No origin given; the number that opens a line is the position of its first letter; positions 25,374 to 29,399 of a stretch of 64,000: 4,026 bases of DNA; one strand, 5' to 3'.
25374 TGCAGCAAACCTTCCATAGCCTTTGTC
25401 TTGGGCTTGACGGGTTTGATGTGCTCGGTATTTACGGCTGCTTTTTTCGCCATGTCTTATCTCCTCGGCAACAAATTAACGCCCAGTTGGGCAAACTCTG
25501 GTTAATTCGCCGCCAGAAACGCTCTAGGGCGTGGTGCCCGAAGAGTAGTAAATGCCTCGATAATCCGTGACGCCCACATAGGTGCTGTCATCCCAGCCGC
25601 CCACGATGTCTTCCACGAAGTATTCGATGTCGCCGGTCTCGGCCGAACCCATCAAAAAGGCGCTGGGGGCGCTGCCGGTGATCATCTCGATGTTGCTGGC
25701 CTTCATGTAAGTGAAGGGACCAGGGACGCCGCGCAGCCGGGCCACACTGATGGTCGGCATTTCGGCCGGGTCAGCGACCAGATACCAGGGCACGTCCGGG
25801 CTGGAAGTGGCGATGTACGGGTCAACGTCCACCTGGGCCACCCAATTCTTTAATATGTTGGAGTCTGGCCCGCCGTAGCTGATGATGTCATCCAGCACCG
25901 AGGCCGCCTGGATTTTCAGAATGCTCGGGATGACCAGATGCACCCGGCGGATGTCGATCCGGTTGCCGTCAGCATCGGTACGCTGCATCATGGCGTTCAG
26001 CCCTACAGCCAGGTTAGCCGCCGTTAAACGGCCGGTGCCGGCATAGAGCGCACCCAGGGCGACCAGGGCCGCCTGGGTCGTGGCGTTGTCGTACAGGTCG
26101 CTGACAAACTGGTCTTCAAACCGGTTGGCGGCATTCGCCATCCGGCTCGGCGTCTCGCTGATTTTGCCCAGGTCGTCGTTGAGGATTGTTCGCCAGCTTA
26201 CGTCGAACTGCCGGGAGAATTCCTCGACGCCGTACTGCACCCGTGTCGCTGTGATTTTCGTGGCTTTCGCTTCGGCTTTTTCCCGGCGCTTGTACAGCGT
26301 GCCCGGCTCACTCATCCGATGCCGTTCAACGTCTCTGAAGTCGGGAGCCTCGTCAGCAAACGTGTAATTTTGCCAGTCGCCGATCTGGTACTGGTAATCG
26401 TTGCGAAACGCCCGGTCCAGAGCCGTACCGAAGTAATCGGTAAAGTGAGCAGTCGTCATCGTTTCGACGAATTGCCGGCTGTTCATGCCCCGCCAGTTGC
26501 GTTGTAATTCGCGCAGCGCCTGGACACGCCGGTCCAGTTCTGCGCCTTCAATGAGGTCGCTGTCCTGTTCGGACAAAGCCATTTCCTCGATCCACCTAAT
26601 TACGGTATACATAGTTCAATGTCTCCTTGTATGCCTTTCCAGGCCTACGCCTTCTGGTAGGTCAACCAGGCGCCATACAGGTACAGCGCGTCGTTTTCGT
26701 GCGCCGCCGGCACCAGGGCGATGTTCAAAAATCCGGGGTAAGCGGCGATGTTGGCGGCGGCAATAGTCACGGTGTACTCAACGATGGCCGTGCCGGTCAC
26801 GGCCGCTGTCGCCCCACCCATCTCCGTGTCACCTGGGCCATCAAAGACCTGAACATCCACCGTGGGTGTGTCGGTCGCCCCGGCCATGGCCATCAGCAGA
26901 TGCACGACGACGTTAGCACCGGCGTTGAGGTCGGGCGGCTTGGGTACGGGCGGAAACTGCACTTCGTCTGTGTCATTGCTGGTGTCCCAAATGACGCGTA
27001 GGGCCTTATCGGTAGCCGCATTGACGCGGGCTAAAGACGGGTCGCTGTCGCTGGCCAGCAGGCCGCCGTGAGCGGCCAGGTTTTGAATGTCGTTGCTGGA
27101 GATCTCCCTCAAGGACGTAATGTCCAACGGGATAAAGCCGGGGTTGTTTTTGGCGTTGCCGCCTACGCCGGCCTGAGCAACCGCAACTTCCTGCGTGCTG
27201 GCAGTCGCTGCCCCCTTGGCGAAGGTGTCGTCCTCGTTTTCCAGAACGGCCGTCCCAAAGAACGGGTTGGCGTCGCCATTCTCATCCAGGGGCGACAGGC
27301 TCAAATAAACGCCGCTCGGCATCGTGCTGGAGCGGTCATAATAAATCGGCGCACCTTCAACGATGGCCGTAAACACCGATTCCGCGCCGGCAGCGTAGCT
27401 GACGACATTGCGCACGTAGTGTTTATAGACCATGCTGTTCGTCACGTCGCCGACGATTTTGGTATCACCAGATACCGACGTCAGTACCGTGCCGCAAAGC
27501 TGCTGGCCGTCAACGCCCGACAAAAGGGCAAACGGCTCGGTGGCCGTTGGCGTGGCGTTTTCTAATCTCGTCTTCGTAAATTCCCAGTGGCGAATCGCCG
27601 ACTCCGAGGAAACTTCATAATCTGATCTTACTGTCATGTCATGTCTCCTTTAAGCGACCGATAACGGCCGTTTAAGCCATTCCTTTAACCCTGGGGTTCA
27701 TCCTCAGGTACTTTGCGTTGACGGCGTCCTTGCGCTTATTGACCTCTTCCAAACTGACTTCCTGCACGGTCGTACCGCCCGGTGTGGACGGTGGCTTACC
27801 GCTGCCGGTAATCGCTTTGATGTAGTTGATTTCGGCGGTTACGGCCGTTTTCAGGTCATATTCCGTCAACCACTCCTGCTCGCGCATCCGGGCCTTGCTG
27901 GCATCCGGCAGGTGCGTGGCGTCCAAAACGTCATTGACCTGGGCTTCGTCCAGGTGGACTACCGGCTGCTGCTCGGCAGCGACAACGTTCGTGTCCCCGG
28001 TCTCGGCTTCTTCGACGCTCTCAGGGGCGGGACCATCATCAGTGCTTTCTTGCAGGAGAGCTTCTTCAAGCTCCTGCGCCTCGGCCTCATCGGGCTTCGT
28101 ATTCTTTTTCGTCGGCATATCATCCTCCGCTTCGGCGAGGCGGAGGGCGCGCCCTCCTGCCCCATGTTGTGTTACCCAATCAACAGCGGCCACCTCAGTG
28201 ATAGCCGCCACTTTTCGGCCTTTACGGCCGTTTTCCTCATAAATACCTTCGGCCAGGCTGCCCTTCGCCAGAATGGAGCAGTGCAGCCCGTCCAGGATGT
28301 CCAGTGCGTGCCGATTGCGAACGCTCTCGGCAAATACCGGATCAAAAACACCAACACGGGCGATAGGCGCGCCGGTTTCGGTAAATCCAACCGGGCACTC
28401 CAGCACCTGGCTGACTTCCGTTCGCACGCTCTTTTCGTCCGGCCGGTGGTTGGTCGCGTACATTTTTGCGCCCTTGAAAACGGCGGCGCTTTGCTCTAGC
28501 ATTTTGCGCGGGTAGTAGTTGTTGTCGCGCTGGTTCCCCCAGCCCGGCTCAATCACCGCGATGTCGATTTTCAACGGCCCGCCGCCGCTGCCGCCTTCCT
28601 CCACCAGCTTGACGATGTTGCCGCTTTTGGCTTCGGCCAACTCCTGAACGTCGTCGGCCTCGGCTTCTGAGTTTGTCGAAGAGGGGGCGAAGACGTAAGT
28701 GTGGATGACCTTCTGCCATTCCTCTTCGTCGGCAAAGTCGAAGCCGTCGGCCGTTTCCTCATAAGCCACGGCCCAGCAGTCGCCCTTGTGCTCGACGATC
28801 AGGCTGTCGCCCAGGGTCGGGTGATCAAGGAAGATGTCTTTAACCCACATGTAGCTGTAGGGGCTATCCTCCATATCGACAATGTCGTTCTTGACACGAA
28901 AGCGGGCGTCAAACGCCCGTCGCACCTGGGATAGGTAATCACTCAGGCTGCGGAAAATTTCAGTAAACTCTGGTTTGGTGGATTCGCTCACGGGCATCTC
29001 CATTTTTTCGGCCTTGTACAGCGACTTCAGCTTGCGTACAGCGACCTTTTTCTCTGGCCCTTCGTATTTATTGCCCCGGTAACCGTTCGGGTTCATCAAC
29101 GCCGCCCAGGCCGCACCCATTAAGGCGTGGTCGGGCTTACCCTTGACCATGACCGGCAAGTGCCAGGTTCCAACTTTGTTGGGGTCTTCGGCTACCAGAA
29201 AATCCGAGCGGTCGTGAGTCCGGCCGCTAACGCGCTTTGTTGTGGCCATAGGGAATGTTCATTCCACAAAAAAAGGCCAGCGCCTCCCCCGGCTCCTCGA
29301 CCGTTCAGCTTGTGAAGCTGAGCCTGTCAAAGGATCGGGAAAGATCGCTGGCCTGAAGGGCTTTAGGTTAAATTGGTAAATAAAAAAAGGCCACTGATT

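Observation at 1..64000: Hyper-iterated 8-bp palindrome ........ saturates the phage genome (HIP1-like)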

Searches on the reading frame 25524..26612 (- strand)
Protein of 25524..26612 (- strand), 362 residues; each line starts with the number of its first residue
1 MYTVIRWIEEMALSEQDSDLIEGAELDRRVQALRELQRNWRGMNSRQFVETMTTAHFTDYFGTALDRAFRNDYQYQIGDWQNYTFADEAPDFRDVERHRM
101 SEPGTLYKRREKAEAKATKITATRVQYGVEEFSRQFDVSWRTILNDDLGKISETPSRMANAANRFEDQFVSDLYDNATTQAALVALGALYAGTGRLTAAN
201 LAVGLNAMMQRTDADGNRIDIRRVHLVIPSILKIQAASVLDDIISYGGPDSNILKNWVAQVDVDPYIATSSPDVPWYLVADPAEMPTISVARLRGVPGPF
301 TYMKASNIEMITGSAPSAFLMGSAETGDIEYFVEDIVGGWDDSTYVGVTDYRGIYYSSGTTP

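Call 9: search_protein_families(library=pfam, proteins=[window:25524-26612:-])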
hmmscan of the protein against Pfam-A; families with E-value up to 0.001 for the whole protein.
window:25524-26612:- (362 aa): 2 families
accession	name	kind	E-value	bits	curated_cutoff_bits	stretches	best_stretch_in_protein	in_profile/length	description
PF25209.1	Phage_capsid_4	-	6.3e-24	86.1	27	1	50-306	7-234/262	Phage capsid protein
PF10124.15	Mu-like_gpT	-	9.2e-09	35.5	20.1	1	190-265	214-287/289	Mu-like prophage major head subunit gpT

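Call 17: find_encoding_contigs(protein=window:25524-26612:-, flank=10000, max_places=6)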
Protein window:25524-26612:- (362 aa): 1 contig read that carries it; 1 place shown.
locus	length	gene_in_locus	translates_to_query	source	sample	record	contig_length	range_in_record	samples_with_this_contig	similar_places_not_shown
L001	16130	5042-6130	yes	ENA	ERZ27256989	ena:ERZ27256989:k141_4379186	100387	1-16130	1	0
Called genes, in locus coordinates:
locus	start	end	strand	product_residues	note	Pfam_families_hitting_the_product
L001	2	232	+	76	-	?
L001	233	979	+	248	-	-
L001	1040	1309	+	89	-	-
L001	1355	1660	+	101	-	-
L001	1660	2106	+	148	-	-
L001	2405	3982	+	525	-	-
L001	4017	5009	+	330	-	-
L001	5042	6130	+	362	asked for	PF25209:Phage_capsid_4, PF10124:Mu-like_gpT (weak)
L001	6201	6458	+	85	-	-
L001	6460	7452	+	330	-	-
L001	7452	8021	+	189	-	PF02817:E3_binding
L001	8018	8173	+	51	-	-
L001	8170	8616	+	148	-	-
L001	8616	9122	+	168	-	-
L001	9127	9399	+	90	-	PF02817:E3_binding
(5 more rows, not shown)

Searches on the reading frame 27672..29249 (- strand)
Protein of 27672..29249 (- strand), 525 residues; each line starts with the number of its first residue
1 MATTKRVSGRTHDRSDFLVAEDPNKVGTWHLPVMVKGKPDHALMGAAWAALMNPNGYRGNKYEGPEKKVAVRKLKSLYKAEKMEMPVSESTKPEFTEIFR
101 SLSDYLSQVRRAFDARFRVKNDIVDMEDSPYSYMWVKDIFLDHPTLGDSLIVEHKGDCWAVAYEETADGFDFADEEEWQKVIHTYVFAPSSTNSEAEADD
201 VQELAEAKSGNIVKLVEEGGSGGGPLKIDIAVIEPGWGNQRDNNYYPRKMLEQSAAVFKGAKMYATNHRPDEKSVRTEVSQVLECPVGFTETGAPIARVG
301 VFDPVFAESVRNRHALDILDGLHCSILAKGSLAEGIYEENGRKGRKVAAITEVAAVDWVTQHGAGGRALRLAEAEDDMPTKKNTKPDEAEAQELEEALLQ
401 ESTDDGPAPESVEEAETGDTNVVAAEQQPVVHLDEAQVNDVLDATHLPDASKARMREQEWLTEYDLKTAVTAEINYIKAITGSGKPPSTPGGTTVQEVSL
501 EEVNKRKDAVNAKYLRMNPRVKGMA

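Call 9: search_protein_families(library=pfam, proteins=[window:27672-29249:-])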
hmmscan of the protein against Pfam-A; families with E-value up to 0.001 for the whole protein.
window:27672-29249:- (525 aa): 0 families

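Call 76: search_protein_families(library=phrogs, proteins=[window:27672-29249:-], max_evalue=0.00001)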
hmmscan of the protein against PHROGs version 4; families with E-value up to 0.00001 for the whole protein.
window:27672-29249:- (525 aa): 3 families
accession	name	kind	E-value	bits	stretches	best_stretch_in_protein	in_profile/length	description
phrog_29592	-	unknown function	1.9e-13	50.5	1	179-498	157-516/893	-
phrog_19463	-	unknown function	6.2e-08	33.3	1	5-77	125-199/419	-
phrog_15531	-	head and packaging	1.6e-06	29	1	237-498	31-300/324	head maturation protease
